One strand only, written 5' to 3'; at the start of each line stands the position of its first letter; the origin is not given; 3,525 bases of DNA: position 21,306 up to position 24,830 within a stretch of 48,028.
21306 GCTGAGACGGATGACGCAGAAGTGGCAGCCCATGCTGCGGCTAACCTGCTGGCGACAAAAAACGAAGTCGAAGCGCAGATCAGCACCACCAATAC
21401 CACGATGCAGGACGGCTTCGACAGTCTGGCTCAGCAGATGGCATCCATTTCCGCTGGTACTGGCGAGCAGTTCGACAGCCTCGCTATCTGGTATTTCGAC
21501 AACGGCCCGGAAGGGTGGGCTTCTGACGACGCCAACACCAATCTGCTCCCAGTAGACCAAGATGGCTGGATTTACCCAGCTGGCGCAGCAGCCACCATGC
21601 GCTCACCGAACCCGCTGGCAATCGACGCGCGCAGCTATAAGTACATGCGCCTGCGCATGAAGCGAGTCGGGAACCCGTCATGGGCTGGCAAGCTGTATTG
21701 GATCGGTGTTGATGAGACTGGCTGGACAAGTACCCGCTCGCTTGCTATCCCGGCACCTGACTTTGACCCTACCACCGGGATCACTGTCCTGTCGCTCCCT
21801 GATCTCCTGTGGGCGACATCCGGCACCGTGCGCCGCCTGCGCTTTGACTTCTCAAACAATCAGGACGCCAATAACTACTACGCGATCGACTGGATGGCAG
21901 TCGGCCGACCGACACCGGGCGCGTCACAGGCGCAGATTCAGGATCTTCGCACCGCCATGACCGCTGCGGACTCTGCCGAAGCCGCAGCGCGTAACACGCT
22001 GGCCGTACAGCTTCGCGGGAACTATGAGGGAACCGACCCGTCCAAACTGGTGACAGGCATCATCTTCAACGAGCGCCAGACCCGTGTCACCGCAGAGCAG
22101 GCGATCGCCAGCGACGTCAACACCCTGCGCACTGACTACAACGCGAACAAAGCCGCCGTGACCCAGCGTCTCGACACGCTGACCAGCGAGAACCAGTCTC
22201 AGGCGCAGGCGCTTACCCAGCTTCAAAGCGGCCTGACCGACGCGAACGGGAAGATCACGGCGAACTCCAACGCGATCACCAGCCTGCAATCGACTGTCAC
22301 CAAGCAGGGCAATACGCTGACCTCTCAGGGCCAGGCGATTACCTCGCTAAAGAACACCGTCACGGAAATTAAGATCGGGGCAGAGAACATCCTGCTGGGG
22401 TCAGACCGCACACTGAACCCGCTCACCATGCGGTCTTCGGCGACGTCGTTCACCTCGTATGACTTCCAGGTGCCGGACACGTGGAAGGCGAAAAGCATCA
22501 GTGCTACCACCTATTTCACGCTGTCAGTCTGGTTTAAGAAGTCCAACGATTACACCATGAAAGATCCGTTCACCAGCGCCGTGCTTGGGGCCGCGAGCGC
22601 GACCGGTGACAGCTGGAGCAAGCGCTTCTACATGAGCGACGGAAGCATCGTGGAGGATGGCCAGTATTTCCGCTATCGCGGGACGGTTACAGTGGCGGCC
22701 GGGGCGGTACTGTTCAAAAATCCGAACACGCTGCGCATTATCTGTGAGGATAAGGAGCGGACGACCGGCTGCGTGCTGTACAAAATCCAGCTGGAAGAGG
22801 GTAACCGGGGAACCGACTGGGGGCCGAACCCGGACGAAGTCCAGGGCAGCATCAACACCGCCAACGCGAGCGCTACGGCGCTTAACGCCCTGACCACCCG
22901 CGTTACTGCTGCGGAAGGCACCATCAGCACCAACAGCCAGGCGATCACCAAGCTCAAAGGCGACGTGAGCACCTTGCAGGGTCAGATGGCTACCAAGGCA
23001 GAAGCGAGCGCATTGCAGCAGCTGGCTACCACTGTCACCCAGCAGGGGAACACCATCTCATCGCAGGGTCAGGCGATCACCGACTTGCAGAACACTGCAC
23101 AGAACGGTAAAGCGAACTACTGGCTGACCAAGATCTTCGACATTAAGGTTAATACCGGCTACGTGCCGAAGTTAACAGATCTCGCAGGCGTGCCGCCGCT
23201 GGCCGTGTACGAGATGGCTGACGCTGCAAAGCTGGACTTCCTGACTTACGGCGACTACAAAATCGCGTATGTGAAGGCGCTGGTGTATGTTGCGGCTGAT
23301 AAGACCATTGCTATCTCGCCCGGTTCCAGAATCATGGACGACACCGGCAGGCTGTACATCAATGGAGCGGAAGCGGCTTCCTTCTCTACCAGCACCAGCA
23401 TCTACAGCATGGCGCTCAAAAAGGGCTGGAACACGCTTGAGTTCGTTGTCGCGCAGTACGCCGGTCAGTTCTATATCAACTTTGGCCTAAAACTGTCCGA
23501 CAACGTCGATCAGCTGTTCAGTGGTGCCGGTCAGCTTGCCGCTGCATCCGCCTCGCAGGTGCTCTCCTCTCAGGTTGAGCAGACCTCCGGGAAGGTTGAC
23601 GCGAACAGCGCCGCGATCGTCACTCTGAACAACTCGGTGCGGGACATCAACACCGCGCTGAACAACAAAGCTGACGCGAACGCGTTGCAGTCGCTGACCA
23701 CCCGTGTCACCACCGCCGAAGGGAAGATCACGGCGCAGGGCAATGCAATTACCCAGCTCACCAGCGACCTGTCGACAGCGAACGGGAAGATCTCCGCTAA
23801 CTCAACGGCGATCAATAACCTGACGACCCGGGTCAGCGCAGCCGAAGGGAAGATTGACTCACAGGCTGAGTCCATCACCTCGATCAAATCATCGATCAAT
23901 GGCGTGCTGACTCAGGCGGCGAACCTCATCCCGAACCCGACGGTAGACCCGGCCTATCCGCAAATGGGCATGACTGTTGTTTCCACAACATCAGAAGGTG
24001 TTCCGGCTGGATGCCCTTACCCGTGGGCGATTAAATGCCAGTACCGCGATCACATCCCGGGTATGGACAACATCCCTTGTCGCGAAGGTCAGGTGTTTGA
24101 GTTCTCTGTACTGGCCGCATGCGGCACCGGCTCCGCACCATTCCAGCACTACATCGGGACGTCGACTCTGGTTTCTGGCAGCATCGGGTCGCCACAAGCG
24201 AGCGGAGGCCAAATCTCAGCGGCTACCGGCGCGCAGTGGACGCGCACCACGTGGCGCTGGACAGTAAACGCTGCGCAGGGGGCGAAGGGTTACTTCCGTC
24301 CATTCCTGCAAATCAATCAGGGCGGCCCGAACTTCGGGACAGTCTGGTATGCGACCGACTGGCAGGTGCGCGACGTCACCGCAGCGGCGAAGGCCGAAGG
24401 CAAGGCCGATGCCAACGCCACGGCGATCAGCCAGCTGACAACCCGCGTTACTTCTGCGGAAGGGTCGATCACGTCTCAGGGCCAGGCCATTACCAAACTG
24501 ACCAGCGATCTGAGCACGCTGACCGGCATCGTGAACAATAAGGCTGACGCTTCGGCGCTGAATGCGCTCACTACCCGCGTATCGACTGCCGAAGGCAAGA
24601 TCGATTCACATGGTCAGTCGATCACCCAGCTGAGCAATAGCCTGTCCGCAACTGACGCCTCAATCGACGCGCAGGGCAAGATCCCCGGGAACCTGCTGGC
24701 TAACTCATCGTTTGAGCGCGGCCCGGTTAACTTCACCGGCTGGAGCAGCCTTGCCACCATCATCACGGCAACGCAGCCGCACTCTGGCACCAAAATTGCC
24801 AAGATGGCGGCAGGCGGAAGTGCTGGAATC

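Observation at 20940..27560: Giant gpJ-like central fibre (3292 aa): ~2200 aa of alternating coiled-coil repeats and about seven beta-sandwich (CBM / lectin-like) modules inserted between the conserved J core and J C-terminal region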

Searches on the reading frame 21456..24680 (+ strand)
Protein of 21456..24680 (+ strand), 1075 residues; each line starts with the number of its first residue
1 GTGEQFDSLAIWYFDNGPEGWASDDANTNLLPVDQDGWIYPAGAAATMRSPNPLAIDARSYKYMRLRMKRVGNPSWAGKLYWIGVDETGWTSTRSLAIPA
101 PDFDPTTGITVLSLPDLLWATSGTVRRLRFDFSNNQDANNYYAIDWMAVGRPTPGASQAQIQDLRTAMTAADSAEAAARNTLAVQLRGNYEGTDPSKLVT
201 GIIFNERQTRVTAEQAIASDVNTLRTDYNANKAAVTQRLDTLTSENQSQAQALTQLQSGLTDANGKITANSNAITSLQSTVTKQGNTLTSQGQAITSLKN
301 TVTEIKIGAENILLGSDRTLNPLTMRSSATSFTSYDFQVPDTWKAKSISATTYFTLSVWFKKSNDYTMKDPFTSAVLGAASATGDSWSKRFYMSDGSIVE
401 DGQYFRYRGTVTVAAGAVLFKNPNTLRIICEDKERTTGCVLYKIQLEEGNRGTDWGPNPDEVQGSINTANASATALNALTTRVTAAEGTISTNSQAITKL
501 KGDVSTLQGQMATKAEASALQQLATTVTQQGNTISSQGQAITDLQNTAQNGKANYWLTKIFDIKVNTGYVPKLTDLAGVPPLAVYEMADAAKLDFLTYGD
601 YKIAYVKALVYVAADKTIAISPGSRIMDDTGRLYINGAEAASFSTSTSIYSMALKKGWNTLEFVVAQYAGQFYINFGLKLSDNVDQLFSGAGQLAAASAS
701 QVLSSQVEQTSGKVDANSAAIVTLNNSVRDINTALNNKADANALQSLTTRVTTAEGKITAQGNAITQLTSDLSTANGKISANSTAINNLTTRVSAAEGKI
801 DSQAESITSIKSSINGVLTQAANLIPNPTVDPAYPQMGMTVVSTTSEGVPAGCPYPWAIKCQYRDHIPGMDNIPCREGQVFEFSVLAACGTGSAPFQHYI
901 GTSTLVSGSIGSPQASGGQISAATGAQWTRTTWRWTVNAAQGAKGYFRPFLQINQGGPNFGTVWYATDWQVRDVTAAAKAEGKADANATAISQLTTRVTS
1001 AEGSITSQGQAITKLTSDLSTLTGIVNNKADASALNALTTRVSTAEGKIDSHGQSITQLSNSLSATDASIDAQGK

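Call 41: find_homologous_proteins(query=window:21456-24680:+, max_evalue=0.00001)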
Query window:21456-24680:+ (1075 aa): 304 proteins with E <= 0.00001 among 8000 candidates; the best 120 are listed.
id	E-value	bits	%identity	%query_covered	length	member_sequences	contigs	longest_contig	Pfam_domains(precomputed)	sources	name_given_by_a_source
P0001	0.0e+0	1095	61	77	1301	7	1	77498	-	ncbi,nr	ncbi:TPA: carbohydrate binding domain-containing protein, partial [Klebsiella pneumoniae]|nr:carbohy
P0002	1.2e-228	780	39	55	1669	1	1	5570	PF02018.24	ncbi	ncbi:TPA: carbohydrate binding domain-containing protein, partial [Klebsiella pneumoniae]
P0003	7.2e-228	777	38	56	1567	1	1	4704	PF02018.24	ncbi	ncbi:carbohydrate binding domain-containing protein, partial [Klebsiella pneumoniae]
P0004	2.5e-211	723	39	55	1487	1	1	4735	PF02018.24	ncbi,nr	ncbi:TPA: carbohydrate binding domain-containing protein, partial [Klebsiella pneumoniae]|nr:carbohy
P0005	5.7e-209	715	38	56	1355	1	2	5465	PF00041.28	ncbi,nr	ncbi:TPA: hypothetical protein OL613_005376, partial [Klebsiella pneumoniae]|nr:hypothetical protein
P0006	4.5e-208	712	38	56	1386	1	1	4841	-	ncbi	ncbi:hypothetical protein ACTUMY_06335, partial [Klebsiella pneumoniae]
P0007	9.8e-176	605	36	76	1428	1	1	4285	PF04102.18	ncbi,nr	ncbi:MAG: hypothetical protein E6932_22265, partial [Citrobacter freundii]|nr:hypothetical protein [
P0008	6.6e-172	592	41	28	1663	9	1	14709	PF04102.18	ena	-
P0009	1.0e-165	572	48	30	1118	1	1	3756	PF00041.28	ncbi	ncbi:TPA: hypothetical protein ACWW7J_005302, partial [Klebsiella pneumoniae]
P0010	2.9e-158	547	82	19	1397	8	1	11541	PF01519.23,PF09327.17,PF04102.18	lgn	-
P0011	1.6e-152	528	47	23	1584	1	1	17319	PF04102.18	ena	-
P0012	4.1e-148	513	43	36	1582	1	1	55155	-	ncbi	-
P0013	4.2e-145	503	42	36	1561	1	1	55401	-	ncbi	-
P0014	8.0e-144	499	43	31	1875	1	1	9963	PF09327.17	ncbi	ncbi:phage tail tip fiber protein, partial [Klebsiella pneumoniae]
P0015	8.0e-143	496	48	30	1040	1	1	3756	PF00041.28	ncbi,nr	ncbi:TPA: hypothetical protein MIP23_28480, partial [Klebsiella pneumoniae]|nr:hypothetical protein 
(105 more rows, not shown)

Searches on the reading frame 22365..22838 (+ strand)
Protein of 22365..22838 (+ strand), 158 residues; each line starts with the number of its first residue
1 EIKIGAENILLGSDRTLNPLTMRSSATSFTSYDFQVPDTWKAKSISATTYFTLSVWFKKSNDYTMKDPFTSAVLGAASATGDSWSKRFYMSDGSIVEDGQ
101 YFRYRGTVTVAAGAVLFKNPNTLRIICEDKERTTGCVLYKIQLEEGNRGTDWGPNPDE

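Call 9: search_protein_families(library=pfam, proteins=[window:22365-22838:+], max_evalue=10)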
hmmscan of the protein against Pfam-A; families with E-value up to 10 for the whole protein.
window:22365-22838:+ (158 aa): 2 families
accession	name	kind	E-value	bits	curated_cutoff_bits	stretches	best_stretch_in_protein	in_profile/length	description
PF24137.2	DA_N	-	0.048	13.7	27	1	38-104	44-107/219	Diels-Alderase N-terminal domain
PF22012.2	TSLPR_D1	-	0.59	10.7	27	1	39-64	14-39/82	Cytokine receptor-like factor 2, domain 1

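Call 10: search_protein_families(library=phrogs, proteins=[window:22365-22838:+], max_evalue=0.01)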
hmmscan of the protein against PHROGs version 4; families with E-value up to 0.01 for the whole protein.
window:22365-22838:+ (158 aa): 2 families
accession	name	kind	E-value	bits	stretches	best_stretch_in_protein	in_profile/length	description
phrog_1775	-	head and packaging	0.00013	20.6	1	2-158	720-844/1609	minor head protein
phrog_1330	-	tail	0.0044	15.9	1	2-157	680-757/1361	tail protein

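Call 44: find_homologous_proteins(query=window:22365-22838:+, max_evalue=0.001)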
Query window:22365-22838:+: 160 candidates shared short words with the query, none scored E <= 0.001.

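Call 111: search_protein_representatives(protein=window:22365-22838:+)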
Query: 158 residues. Proteins with E-value up to 0.001 (for the whole library): 45; up to 1e-10: 16; up to 1e-30: 3. The best 45 are listed.
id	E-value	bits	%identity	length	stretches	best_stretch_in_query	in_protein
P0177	8.1e-100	347.5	100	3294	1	1-158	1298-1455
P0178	1.8e-67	242.5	65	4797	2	2-158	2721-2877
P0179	2.4e-32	128.3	44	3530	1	3-154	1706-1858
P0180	2.0e-30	122.1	39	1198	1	2-156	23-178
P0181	1.2e-26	109.9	25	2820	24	78-149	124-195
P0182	2.2e-25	105.7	37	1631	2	2-155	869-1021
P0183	3.7e-25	105.0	40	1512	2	2-156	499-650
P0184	4.9e-25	104.6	38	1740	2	2-157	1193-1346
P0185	4.3e-24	101.5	38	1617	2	2-157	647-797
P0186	3.9e-20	88.7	35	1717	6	2-157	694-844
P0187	1.4e-14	70.7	33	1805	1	2-157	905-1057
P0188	5.1e-12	62.3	36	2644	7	88-157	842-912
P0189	6.5e-12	62.0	32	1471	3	3-157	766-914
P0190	2.6e-11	60.0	31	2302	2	2-157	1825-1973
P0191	3.9e-11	59.5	33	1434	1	2-157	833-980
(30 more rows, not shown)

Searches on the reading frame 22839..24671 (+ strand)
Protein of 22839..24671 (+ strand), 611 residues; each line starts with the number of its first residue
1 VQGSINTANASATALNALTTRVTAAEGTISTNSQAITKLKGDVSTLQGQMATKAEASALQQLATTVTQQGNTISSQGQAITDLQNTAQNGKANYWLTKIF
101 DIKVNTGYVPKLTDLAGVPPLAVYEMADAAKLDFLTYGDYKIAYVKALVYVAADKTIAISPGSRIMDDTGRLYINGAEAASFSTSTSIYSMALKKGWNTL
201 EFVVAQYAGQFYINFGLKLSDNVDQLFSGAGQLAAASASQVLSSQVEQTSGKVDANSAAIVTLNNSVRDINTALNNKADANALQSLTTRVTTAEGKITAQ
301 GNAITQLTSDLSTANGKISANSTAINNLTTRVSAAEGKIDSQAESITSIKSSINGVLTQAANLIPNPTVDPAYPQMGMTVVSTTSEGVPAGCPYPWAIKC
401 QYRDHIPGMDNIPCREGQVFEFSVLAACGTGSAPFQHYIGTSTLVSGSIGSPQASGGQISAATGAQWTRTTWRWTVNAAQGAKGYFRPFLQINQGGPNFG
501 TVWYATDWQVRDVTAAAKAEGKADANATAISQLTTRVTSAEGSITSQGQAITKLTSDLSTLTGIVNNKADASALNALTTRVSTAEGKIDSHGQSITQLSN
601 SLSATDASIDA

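Call 69: predict_structure(alignment_id=A3)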
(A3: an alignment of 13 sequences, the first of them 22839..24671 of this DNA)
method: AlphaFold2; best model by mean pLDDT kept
length: 611 residues; sequences in the alignment: 13
mean_pLDDT: 69.9   pTM: 0.32
mean pLDDT of the five models: 69.9, 68.8, 66.0, 62.1, 59.6
residues with pLDDT >= 90: 0; 70-90: 340; 50-70: 229; < 50: 42
segments of 3 or more residues with pLDDT < 50: 1-4, 82-87, 355-375
pLDDT, mean of each block of 10 residues (from residue 1): 53 75 78 80 72 65 71 57 51 83 80 82 79 69 85 70 62 82 65 78 73 59 78 53 66 75 78 72 80 83 88 84 81 76 67 46 43 54 79 75 62 79 72 66 61 64 67 78 75 60 68 69 63 62 63 70 55 68 75 81 68 49
secondary structure, 60 per line:
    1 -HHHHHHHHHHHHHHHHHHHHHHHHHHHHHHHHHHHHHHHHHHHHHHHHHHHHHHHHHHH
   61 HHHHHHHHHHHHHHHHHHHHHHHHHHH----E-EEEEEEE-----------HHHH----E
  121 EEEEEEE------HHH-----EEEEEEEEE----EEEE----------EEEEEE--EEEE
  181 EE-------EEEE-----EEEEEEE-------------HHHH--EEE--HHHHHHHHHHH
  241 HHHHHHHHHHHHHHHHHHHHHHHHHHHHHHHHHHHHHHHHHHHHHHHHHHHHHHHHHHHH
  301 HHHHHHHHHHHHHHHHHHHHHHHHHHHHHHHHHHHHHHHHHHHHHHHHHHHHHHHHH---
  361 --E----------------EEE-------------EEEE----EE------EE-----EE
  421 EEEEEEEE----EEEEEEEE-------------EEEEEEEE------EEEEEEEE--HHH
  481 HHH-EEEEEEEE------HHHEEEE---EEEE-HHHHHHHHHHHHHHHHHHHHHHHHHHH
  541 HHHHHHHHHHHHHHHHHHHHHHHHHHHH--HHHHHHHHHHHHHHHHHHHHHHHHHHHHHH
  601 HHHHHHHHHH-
elements in order: H2-87 E94-100 H112-115 E120-127 E142-150 E155-158 E169-174 E177-182 E190-193 E199-205 H219-222 E225-227 H230-357 E380-382 E396-399 E419-428 E433-440 E454-461 E468-475 H478-483 E485-492 E502-505 E509-512 H514-568 H571-610

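Call 71: fold_search(model_id=the predicted structure, library=pdb)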
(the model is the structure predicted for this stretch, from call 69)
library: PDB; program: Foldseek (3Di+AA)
matches with E <= 10: 1363; with E <= 0.001: 16
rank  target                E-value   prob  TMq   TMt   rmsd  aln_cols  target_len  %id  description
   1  6xa5_A                2.0e-04  1.00  0.15  0.42   5.2       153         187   14  Trehalose-bound structure of Marinomonas primoryensis PA14 carbohydrate-binding domain (released 2021-06-02)
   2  6x7j                  2.4e-04  1.00  0.14  0.40   5.8       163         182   13  fucose-bound structure of Marinomonas primoryensis PA14 carbohydrate-binding domain (released 2021-06-02)
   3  6x8a_A                2.5e-04  1.00  0.14  0.40   5.2       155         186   13  Sucrose-bound structure of Marinomonas primoryensis PA14 carbohydrate-binding domain (released 2021-06-02)
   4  6x7x                  2.5e-04  1.00  0.14  0.39   5.6       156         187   15  mannose-bound structure of Marinomonas primoryensis PA14 carbohydrate-binding domain (released 2021-06-02)
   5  6x8d                  3.3e-04  1.00  0.15  0.43   5.2       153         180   14  Arabinose-bound structure of Marinomonas primoryensis PA14 carbohydrate-binding domain (released 2021-06-02)
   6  6xac                  3.7e-04  1.00  0.15  0.43   5.1       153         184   14  Galactose-bound structure of Marinomonas primoryensis PA14 carbohydrate-binding domain (released 2021-06-02)
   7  1gui_A                3.7e-04  1.00  0.15  0.50   8.3       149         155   15  CBM4 structure and function (released 2002-09-26)
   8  6x7z                  4.1e-04  1.00  0.15  0.44   4.8       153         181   13  Inositol-bound structure of Marinomonas primoryensis PA14 carbohydrate-binding domain (released 2021-06-02)
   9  5j6y                  6.0e-04  1.00  0.15  0.43   4.7       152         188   12  Crystal structure of PA14 domain of MpAFP Antifreeze protein (released 2017-06-07)
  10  8zdp_v                6.0e-04  1.00  0.17  0.14   6.6       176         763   22  Cryo-EM structure of Mycobacteriophage Douge Central fiber (gp20) (released 2025-06-25)
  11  8zdq_v                6.0e-04  1.00  0.17  0.13   6.6       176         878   22  Cryo-EM structure of Mycobacteriophage Douge complete baseplate (gp13, gp17, gp23, gp16, gp18 and gp20) (released 2025-06-25)
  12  5a3l_A                6.4e-04  1.00  0.16  0.40   7.6       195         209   10  Structure of Cea1A in complex with N-Acetylglucosamine (released 2016-06-29)
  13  6hos_A                7.1e-04  1.00  0.15  0.37   7.0       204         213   11  Structure of the KpFlo2 adhesin domain in complex with glycerol (released 2018-10-24)
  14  8xmz_A                7.5e-04  1.00  0.18  0.65   5.6       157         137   10  Crystal structure of a novel porphyran-binding carbohydrate binding module (released 2024-01-17)
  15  9nfe_A                8.3e-04  1.00  0.15  0.12   6.1       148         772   13  Active conformation of a redox-regulated glycoside hydrolase (CapGH2b) from the GH2 family (released 2025-11-12)
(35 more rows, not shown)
